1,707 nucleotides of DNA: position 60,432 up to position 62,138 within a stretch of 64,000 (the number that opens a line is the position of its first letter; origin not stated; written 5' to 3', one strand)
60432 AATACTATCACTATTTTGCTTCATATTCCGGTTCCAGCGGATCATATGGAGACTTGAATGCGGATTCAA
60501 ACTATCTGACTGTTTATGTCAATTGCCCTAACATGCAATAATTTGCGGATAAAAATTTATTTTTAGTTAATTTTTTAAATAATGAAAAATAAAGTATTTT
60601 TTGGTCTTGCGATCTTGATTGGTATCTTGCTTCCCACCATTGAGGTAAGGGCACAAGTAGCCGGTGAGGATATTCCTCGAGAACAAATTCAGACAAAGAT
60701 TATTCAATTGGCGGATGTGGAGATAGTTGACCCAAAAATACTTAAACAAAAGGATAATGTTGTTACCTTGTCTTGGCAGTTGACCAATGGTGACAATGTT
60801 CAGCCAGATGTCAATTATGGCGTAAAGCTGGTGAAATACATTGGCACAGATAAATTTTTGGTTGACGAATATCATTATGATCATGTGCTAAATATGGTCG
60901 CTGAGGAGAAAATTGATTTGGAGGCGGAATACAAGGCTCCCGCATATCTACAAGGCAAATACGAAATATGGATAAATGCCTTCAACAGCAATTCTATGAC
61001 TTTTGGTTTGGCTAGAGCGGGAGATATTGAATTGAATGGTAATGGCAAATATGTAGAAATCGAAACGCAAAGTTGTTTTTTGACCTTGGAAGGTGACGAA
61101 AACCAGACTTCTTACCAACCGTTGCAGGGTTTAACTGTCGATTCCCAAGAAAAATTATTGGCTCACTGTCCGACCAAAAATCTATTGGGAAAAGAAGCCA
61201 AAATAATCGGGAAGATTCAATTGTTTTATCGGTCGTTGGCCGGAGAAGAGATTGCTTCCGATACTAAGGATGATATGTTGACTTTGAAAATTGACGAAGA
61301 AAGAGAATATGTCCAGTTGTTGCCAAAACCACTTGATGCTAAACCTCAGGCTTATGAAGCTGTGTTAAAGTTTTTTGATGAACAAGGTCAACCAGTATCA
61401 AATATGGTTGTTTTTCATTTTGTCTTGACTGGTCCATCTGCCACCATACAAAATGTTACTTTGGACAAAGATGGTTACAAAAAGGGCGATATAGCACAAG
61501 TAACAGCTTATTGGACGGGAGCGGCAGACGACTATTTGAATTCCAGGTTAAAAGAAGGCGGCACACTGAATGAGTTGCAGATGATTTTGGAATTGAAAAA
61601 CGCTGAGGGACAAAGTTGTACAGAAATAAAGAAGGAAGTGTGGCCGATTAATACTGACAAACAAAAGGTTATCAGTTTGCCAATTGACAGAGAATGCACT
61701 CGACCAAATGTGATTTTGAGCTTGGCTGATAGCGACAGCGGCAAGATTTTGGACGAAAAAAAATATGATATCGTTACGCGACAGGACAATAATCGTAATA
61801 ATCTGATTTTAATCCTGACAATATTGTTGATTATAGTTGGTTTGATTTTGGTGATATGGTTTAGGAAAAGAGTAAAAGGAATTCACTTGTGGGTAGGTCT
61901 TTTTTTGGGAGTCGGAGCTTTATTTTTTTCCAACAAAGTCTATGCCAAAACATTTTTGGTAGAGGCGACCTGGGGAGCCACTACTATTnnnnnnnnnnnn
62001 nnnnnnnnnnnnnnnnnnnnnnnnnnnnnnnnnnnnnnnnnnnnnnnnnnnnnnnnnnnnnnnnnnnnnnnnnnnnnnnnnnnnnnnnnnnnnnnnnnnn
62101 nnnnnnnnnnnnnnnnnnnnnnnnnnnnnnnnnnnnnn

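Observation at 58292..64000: Cluster of membrane-anchored or secreted proteins ending in a giant surface protein with Asp-rich Ca-binding repeats, truncated by the window edge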

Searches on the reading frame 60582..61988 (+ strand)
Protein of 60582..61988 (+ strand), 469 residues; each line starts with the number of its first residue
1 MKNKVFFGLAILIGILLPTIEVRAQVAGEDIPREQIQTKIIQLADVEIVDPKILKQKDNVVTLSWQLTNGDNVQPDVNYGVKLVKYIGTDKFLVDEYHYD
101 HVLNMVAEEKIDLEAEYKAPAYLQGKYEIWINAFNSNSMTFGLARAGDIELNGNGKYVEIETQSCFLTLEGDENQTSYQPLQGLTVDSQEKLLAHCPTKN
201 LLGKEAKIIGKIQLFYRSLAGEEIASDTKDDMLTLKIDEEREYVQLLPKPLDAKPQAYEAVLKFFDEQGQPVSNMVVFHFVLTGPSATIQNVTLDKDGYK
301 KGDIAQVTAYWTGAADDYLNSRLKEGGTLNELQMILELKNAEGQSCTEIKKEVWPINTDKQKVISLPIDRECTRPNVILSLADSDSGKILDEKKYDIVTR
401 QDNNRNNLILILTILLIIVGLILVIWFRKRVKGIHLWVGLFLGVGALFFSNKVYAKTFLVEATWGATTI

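Call 22: find_homologous_proteins(query=A2, max_evalue=0.001)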
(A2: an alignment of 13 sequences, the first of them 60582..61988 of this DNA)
Query A2 (13 sequences) (469 aa, profile of the alignment): 4 proteins with E <= 0.001 among 8000 candidates.
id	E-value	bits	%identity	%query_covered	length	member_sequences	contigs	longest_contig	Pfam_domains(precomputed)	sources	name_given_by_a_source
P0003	1.2e-180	619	31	94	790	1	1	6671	-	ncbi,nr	ncbi:MAG: hypothetical protein Q8L10_00690 [Candidatus Moranbacteria bacterium]|nr:hypothetical prot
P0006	1.3e-158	547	33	90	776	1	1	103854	PF14623.12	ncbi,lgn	-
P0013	2.0e-113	398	33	82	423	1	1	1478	-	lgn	-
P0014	1.0e-74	270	25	81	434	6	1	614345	-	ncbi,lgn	ncbi:MAG: hypothetical protein U0469_02775 [Candidatus Paceibacterota bacterium]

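Call 24: find_encoding_contigs(protein=P0014, flank=10000, max_places=2)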
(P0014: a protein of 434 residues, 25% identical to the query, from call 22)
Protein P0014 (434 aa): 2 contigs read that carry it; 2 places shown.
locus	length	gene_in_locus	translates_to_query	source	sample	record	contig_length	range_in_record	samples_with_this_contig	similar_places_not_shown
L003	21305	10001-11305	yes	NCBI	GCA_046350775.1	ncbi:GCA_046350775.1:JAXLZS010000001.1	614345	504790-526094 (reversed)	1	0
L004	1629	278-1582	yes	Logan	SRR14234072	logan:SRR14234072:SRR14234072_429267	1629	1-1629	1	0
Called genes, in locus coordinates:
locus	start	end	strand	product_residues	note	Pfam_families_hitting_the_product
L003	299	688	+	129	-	PF08378:NERD, PF02021:UPF0102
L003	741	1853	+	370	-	PF11141:DUF2914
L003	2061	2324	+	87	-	PF00581:Rhodanese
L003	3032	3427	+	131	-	PF07883:Cupin_2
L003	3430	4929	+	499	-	PF01743:PolyA_pol, PF12627:PolyA_pol_RNAbd, PF01966:HD, PF13735:tRNA_NucTran2_2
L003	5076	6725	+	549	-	PF01368:DHH, PF02272:DHHA1, PF17768:RecJ_OB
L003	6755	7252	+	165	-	PF00075:RNase_H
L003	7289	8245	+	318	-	PF00121:TIM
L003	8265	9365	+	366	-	PF00162:PGK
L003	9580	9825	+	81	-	-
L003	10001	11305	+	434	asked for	-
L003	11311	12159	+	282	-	-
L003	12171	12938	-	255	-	PF03372:Exo_endo_phos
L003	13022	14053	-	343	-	PF02899:Phage_int_SAM_1, PF13102:Phage_int_SAM_5 (weak), PF13495:Phage_int_SAM_4 (faint), PF00589:Phage_integrase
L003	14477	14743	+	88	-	PF00312:Ribosomal_S15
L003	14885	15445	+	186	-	PF01936:NYN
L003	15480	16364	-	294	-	PF01553:Acyltransferase (weak)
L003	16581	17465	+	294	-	-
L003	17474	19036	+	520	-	PF13541:ChlI, PF00158:Sigma54_activat (faint), PF01078:Mg_chelatase, PF07728:AAA_5, PF00493:MCM, PF13335:Mg_chelatase_C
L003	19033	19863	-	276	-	-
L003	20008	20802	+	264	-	-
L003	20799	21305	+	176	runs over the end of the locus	PF00293:NUDIX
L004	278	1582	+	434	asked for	-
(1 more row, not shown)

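Call 37: search_protein_representatives(alignment_id=A2)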
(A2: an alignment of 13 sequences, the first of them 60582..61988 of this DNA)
Query: 13 sequences, 469 profile positions. Proteins with E-value up to 0.001 (for the whole library): 2407; up to 1e-10: 1984; up to 1e-30: 1186. The best 150 are listed.
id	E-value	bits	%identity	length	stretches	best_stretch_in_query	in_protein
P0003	3.8e-181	619.1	-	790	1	1-468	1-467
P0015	3.3e-171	586.3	-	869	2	11-434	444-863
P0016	2.3e-163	560.4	-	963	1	3-467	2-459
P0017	2.8e-163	560.2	-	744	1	5-465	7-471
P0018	1.5e-162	557.8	-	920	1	6-466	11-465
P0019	4.5e-162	556.2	-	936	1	3-467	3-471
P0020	1.5e-161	554.5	-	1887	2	12-453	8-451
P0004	4.3e-161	553.0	-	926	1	3-468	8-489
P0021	4.4e-161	552.9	-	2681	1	1-468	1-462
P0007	1.2e-160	551.5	-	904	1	5-466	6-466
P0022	7.6e-160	548.9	-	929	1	24-465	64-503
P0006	4.0e-159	546.5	-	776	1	1-466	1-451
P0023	1.4e-156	538.1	-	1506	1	5-466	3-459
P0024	5.4e-156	536.2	-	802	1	1-465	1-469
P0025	4.1e-155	533.3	-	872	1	1-466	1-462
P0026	9.2e-154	528.8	-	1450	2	11-467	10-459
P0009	3.1e-142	490.8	-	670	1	3-467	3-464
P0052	2.0e-141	488.2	-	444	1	7-438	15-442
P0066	9.6e-138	476.0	-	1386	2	11-467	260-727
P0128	3.3e-131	454.4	-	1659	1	7-464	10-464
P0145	8.9e-130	449.7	-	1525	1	9-465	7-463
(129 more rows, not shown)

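Call 41: predict_structure(alignment_id=A2)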
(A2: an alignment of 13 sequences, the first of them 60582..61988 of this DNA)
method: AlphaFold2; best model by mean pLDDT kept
length: 469 residues; sequences in the alignment: 13
mean_pLDDT: 80.3   pTM: 0.73
mean pLDDT of the five models: 80.3, 80.0, 79.7, 79.0, 77.0
residues with pLDDT >= 90: 216; 70-90: 138; 50-70: 62; < 50: 53
segments of 3 or more residues with pLDDT < 50: 1-3, 16-37, 402-406, 445-455, 462-464, 466-469
pLDDT, mean of each block of 10 residues (from residue 1): 51 47 36 48 83 94 94 92 88 88 89 95 93 88 91 91 92 84 83 95 94 90 88 94 94 90 93 91 87 92 93 62 63 93 92 79 92 92 91 83 53 74 67 57 48 49 46
secondary structure, 60 per line:
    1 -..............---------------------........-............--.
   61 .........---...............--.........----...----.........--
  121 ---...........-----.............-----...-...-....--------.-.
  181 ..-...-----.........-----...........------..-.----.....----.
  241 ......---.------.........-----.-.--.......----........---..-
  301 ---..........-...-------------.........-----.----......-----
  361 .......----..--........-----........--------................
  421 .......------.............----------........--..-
elements in order: H2-15 E37-44 E46-57 E60-69 E73-87 E90-98 E103-105 E110-118 E124-134 E140-152 E158-160 E166-169 E184-186 E192-200 E206-216 E231-235 E240-246 E257-265 E276-282 E287-294 E304-313 E331-339 E350-355 E361-367 E376-383 E389-396 H405-427 H434-446 E457-464

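Call 46: search_protein_families(library=pfam, proteins=[P0021], max_evalue=10)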
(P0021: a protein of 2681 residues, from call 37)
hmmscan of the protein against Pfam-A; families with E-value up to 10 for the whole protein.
P0021 (2681 aa): 4 families
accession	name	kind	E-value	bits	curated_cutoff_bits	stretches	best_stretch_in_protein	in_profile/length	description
PF00431.26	CUB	-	6.6e-27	94.4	21.4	3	1732-1837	9-108/110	CUB domain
PF23665.1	CDCP1_CUB_6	-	0.0076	16.2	27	1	1733-1770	16-53/115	CDCP1 CUB domain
PF01917.21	Arch_flagellin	-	0.15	12.8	29.5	1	1432-1526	58-160/162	Archaebacterial flagellin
PF04241.20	DUF423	-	0.48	11.1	25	1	413-468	32-82/86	Protein of unknown function (DUF423)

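Call 48: fold_search(model_id=the predicted structure, library=pdb)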
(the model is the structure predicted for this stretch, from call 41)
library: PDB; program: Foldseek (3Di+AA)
matches with E <= 10: 1785; with E <= 0.001: 228
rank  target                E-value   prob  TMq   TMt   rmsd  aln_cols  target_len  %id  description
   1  4kkp_B                1.0e-07  1.00  0.26  0.40   9.8       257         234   10  Crystal structure of Vibrio cholerae RbmA (crystal form 2) (released 2013-05-22)
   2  2q7n_A                2.2e-07  1.00  0.16  0.15  30.9       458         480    9  Crystal structure of Leukemia inhibitory factor in complex with LIF receptor (domains 1-5) (released 2007-07-31)
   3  9fx2                  3.1e-07  1.00  0.22  0.11  22.3       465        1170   11  Structure of methylamine activated CD109 (released 2025-03-19)
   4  7q61_A                3.4e-07  1.00  0.18  0.09  22.9       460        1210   10  Structure of TEV conjugated A2ML1 (A2ML1-TC) (released 2022-04-20)
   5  4kkp_A                4.1e-07  1.00  0.25  0.40  10.1       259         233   11  Crystal structure of Vibrio cholerae RbmA (crystal form 2) (released 2013-05-22)
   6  4kkq_A                4.9e-07  1.00  0.26  0.42   9.3       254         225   11  Crystal structure of Vibrio cholerae RbmA (crystal form 1) (released 2013-05-22)
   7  7mrk_D                5.9e-07  1.00  0.16  0.22  25.5       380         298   10  Chicken CNTN4 APP complex (released 2022-01-05)
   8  4be6_A                6.8e-07  1.00  0.25  0.41   9.6       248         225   11  V. cholera biofilm scaffolding protein RbmA (released 2013-12-18)
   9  4be5_A                8.3e-07  1.00  0.26  0.43   9.2       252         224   15  V. cholera biofilm scaffolding protein RbmA (released 2013-12-18)
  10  3qt2_A                8.7e-07  1.00  0.18  0.24  23.1       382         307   12  Structure of a cytokine ligand-receptor complex (released 2012-02-01)
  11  8d6a_B                9.1e-07  1.00  0.16  0.18  30.4       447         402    8  Cryo-EM structure of human LIF signaling complex: model containing the interaction core region (released 2023-03-29)
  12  8v2b_C                9.1e-07  1.00  0.16  0.11  46.4       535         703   11  Cryo-EM structure of mouse type II OSM receptor complex: model for full extracellular assembly (released 2024-11-20)
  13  4kkq_B                1.2e-06  1.00  0.26  0.43   8.8       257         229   13  Crystal structure of Vibrio cholerae RbmA (crystal form 1) (released 2013-05-22)
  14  4kkr_A                1.2e-06  1.00  0.26  0.43   9.1       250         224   10  Crystal structure of Vibrio cholerae RbmA (crystal form 3) (released 2013-05-22)
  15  7u06_b                1.2e-06  1.00  0.18  0.12  26.1       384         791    9  Structure of the yeast TRAPPII-Rab11/Ypt32 complex in the closed/open state (composite structure) (released 2022-04-27)
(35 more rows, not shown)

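Call 53: find_encoding_contigs(protein=P0052, flank=6000, max_places=1)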
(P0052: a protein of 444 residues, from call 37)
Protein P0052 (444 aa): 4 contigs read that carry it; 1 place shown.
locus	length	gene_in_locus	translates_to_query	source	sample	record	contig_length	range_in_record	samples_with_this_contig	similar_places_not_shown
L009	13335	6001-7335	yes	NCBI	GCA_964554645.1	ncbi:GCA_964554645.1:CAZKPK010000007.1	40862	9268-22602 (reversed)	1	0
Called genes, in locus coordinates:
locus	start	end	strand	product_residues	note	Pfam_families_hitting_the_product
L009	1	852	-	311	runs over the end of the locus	PF01370:Epimerase, PF04321:RmlD_sub_bind, PF07993:NAD_binding_4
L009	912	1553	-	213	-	-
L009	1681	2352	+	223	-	PF01553:Acyltransferase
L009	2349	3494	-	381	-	PF25371:DUF7884, PF02353:CMAS, PF05175:MTS, PF13489:Methyltransf_23, PF13847:Methyltransf_31, PF08241:Methyltransf_11, PF08242:Methyltransf_12, PF13649:Methyltransf_25, +1 more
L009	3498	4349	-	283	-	PF13387:Lnb_N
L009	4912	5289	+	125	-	PF01219:DAGK_prokar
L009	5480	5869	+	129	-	-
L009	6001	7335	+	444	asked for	-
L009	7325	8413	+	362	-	-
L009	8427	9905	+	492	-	PF07705:CARDB (weak)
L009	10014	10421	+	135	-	PF18765:Polbeta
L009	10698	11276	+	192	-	PF00160:Pro_isomerase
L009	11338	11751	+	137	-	PF01467:CTP_transf_like, PF06574:FAD_syn (faint)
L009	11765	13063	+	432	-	PF00089:Trypsin, PF10459:Peptidase_S46 (faint), PF13365:Trypsin_2, PF13180:PDZ_2, PF00595:PDZ (weak), PF17820:PDZ_6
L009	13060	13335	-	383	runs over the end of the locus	PF07690:MFS_1, PF12832:MFS_1_like (weak)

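Call 66: search_protein_families(library=ncbifam, proteins=[P0021], max_evalue=1)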
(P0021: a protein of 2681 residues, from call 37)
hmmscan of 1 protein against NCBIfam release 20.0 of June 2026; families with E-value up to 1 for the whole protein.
P0021 (2681 aa): 3 families
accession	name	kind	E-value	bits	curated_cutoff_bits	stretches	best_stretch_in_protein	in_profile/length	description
NF058581.1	CPR_Pam_pilin_C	domain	2.4e-07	31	55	1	2532-2681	3-148/148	Pam pilus system pilin subunit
NF008805.1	PRK11824.1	equivalog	0.15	10.4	471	1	990-1011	364-385/683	polyribonucleotide nucleotidyltransferase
TIGR03591.1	polynuc_phos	equivalog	0.28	9.5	525.05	1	990-1010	369-389/689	polyribonucleotide nucleotidyltransferase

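Call 75: search_protein_families(library=ncbifam, proteins=[L009:7325-8410:+, L003:11311-12156:+, L009:8427-9902:+], max_evalue=1)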
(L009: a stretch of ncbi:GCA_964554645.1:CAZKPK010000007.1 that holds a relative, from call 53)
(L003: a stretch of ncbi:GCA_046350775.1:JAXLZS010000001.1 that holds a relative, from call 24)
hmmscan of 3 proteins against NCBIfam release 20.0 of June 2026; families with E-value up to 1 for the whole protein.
L009:7325-8410:+ (362 aa): 0 families

L003:11311-12156:+ (282 aa): 0 families

L009:8427-9902:+ (492 aa): 1 family
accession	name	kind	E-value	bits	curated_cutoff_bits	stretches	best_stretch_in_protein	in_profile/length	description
NF008211.0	PRK10974.1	equivalog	0.061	11.9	411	1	300-362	71-133/439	sn-glycerol-3-phosphate ABC transporter substrate-binding protein UgpB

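Call 84: list_cluster_members(proteins=[P0021, P0016, P0017, P0019, P0020, P0023, P0026, P0066, P0128, P0145])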
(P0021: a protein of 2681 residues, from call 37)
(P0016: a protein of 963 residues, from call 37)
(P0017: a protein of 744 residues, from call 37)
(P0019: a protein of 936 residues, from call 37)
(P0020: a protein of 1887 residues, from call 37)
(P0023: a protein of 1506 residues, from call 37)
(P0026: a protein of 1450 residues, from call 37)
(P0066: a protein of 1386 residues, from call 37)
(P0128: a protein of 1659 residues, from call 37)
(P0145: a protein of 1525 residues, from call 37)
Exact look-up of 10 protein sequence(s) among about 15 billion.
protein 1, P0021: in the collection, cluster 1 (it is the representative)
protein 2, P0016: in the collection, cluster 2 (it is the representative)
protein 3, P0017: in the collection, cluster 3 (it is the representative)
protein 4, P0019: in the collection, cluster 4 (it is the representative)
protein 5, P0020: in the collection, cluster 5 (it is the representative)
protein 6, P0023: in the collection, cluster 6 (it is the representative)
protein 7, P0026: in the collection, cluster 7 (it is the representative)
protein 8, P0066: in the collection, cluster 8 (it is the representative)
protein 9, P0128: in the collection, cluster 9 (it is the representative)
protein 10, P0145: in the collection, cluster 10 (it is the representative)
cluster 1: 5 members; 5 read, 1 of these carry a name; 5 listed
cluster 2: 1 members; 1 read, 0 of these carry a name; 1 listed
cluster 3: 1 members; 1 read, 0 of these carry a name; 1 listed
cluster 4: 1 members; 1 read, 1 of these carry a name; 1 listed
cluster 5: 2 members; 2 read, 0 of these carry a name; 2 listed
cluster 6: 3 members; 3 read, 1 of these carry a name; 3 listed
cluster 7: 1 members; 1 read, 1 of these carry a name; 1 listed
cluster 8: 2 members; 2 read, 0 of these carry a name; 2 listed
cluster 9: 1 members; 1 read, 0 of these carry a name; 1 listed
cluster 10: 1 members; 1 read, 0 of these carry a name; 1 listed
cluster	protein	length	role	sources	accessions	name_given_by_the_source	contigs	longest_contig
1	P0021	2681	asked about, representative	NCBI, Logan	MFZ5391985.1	MAG: CUB domain-containing protein [Patescibacteria group bacterium]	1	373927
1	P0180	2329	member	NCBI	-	-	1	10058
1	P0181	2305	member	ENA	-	-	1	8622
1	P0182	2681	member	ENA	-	-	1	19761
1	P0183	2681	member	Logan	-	-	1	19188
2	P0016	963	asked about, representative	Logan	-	-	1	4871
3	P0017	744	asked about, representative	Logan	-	-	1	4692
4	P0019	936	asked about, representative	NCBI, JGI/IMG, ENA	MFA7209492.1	MAG: hypothetical protein WC120_04365 [Parcubacteria group bacterium]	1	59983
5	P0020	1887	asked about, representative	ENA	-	-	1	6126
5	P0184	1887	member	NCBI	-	-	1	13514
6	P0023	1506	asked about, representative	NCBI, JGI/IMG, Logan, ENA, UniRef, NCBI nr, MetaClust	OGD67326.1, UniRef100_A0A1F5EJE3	hypothetical protein A2442_00995 [Candidatus Campbellbacteria bacterium ... | Uncharacterized protein n=1 Tax=Candidatus Campbellbacteria bacterium RIFOXYC2_FULL_35_25 ... | MAG: hypothetical protein A2442_00995 [Candidatus Campbellbacteria bacterium ...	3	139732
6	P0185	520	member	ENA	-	-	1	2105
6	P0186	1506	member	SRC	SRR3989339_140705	-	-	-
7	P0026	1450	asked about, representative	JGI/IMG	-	hypothetical protein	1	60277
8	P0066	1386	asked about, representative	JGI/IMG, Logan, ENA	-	-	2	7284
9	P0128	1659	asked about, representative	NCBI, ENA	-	-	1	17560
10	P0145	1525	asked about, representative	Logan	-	-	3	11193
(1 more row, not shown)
